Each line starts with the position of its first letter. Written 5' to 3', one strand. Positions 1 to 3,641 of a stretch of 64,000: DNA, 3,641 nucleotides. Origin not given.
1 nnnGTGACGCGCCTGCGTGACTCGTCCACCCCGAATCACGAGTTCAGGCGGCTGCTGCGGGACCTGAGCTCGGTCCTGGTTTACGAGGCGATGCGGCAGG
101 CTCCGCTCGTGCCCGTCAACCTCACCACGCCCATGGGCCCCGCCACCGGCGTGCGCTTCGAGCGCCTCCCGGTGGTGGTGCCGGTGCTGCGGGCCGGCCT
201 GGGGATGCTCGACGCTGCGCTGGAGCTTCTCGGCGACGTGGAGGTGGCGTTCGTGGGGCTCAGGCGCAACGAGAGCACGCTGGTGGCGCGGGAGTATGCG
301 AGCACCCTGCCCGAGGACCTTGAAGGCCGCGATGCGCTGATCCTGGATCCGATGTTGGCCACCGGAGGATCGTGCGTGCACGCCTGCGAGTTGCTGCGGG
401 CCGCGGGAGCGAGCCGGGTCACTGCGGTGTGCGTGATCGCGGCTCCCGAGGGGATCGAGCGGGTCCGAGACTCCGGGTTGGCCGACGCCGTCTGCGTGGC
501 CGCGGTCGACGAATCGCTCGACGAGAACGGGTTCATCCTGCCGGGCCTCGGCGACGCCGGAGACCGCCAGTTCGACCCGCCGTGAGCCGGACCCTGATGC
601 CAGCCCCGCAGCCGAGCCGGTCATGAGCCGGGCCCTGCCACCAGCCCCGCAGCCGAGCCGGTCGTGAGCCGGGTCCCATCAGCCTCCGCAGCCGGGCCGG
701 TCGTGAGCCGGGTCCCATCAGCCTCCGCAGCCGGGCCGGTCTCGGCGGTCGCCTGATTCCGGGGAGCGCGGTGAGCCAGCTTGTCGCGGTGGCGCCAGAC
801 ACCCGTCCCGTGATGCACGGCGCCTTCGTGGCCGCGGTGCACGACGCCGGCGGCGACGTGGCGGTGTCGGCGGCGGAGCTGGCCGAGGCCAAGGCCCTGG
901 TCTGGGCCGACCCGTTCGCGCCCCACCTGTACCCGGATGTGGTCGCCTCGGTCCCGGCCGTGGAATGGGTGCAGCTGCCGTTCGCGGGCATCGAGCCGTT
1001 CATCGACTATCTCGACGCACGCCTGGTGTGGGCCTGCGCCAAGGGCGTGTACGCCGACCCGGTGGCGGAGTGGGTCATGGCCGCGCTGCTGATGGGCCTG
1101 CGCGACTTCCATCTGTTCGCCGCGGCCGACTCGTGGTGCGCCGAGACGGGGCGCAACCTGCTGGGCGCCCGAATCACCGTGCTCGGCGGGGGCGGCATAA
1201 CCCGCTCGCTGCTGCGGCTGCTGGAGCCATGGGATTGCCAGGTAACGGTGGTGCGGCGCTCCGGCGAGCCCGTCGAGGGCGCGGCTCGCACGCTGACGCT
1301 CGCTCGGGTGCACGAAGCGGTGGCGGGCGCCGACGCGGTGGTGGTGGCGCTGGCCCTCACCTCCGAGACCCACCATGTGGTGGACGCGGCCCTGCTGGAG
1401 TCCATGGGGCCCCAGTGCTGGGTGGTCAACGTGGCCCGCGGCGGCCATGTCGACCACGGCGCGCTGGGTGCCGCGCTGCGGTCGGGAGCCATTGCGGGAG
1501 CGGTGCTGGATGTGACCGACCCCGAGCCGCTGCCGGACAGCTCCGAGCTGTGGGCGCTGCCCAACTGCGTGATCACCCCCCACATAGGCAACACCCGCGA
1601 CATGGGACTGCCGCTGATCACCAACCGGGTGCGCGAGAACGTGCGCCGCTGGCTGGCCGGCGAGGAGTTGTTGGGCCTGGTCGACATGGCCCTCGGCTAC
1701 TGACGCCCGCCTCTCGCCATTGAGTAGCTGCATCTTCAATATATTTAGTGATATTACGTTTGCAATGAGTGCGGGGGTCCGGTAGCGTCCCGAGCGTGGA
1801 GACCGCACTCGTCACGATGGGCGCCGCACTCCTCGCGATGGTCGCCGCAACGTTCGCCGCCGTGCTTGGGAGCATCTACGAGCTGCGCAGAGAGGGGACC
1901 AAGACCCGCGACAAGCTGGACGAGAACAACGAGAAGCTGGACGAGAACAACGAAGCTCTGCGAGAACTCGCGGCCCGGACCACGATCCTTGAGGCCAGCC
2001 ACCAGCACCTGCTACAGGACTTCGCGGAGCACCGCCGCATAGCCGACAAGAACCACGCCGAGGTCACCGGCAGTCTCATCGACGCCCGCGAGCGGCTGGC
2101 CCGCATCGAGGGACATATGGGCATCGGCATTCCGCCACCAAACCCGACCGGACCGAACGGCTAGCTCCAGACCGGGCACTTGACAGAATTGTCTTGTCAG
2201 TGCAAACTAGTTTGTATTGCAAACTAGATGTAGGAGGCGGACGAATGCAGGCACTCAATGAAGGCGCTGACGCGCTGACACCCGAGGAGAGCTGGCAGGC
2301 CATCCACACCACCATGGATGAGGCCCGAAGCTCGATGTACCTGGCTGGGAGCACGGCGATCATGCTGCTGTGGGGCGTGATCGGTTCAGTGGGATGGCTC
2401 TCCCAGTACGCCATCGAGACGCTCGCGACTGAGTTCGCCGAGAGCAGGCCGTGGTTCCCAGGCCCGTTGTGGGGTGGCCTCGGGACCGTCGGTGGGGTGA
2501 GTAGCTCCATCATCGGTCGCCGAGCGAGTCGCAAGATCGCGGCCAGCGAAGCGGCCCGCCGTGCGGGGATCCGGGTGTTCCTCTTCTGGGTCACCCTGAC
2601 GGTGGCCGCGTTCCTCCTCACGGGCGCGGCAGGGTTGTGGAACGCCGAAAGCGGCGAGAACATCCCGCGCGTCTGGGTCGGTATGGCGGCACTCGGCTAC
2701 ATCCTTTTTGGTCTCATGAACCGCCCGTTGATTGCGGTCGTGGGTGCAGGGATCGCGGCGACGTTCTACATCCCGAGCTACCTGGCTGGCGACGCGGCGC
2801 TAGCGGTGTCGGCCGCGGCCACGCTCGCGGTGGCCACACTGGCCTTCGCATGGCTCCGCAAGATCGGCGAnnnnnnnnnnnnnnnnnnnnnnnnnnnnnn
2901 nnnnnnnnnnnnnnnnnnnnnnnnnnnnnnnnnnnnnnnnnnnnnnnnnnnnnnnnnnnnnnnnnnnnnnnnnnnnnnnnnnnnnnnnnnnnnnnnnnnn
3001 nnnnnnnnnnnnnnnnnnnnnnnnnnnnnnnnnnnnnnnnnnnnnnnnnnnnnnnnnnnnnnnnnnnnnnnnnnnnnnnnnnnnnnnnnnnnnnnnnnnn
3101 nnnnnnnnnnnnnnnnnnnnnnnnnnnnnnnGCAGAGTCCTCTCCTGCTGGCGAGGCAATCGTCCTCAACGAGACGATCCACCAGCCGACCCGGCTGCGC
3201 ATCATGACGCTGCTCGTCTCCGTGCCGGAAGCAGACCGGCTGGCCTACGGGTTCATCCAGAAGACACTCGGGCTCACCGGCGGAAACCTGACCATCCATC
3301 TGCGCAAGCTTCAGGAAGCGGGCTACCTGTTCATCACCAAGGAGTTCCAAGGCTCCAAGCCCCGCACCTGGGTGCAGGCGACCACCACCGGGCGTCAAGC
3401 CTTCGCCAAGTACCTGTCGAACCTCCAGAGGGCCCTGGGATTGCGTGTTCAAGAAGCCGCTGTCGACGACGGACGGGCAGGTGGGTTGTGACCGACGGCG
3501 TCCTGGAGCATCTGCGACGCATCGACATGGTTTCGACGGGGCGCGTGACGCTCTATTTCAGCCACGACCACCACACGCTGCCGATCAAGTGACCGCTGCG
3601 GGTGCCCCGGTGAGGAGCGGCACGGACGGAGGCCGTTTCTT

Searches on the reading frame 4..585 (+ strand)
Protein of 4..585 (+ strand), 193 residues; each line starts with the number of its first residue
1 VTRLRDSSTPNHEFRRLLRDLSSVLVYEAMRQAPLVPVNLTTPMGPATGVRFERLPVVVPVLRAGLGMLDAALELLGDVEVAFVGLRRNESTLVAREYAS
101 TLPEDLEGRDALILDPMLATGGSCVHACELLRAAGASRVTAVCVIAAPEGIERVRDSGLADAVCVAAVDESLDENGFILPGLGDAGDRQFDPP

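Call 53: search_protein_families(library=pfam, proteins=[window:4-585:+], max_evalue=0.00001)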
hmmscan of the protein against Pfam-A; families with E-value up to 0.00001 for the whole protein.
window:4-585:+ (193 aa): 2 families
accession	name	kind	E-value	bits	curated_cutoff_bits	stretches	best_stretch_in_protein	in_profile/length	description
PF14681.12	UPRTase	-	4.9e-57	193.2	27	1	1-190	11-204/206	Uracil phosphoribosyltransferase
PF00156.33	Pribosyltran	-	1.7e-13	50.6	26.3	1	56-156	31-135/158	Phosphoribosyl transferase domain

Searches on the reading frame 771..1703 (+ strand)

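Call 53: search_protein_families(library=pfam, proteins=[window:771-1703:+], max_evalue=0.00001)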
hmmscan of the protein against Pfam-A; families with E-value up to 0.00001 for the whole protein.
window:771-1703:+ (310 aa): 1 family
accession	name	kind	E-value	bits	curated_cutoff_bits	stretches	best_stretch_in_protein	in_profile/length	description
PF02826.25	2-Hacid_dh_C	-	8.7e-43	146.2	25.1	1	102-273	3-178/178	D-isomer specific 2-hydroxyacid dehydrogenase, NAD binding domain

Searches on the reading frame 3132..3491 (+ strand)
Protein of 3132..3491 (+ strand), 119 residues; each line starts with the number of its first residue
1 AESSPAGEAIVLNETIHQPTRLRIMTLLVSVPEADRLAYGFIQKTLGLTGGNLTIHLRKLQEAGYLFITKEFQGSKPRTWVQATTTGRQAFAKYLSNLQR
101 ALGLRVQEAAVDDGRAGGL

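Call 53: search_protein_families(library=pfam, proteins=[window:3132-3491:+], max_evalue=0.00001)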
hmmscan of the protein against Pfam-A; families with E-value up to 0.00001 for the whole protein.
window:3132-3491:+ (119 aa): 1 family
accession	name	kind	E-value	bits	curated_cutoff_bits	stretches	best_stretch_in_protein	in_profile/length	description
PF13601.12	HTH_34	-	1e-22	80.5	27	1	21-101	2-79/80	Winged helix DNA-binding domain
